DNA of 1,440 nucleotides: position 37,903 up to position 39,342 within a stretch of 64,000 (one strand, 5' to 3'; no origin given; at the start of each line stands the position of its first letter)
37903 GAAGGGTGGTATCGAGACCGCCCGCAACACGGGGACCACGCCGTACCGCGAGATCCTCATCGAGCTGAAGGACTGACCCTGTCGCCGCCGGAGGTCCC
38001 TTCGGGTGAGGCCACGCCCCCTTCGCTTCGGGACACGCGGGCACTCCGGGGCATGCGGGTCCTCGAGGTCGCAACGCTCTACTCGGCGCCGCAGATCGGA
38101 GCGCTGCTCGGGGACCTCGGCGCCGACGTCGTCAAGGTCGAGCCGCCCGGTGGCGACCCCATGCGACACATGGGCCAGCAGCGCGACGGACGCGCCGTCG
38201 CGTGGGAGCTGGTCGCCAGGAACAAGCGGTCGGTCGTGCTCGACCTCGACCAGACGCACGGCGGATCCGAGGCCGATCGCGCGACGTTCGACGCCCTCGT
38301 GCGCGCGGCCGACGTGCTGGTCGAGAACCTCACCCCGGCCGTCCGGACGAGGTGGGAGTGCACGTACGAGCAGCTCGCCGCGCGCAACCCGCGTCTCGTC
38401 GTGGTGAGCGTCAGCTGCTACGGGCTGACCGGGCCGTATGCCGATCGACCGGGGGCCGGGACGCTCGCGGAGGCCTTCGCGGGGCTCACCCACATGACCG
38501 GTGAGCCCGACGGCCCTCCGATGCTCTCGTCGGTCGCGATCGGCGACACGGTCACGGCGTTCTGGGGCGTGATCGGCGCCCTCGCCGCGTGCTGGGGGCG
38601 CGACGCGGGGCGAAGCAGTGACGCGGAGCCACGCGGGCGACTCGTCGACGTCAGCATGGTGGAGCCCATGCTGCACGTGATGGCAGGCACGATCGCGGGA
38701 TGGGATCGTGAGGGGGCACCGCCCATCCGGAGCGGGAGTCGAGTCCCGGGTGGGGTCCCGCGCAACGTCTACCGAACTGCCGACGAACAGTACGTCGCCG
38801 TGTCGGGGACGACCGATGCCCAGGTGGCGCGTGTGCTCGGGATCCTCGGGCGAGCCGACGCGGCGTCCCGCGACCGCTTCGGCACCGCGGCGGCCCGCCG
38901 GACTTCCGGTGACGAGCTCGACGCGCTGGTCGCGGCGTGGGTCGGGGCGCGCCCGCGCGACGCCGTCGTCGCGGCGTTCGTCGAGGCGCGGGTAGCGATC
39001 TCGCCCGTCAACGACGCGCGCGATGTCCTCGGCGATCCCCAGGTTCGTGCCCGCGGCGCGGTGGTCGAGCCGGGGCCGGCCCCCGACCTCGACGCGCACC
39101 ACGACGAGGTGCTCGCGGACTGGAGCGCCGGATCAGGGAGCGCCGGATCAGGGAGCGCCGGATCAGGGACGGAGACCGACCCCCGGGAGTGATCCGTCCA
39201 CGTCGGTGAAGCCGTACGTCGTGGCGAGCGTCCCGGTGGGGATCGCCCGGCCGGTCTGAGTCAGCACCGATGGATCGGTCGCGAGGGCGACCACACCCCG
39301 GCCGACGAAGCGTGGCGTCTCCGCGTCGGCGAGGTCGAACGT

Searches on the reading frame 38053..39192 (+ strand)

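Call 82: search_protein_families(library=pfam, proteins=[window:38053-39192:+], max_evalue=0.0001)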
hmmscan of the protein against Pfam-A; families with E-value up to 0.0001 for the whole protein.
window:38053-39192:+ (379 aa): 1 family
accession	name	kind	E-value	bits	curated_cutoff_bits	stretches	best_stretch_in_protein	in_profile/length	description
PF02515.22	CoA_transf_3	-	7.8e-97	325.1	23.3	1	1-339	4-331/366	CoA-transferase family III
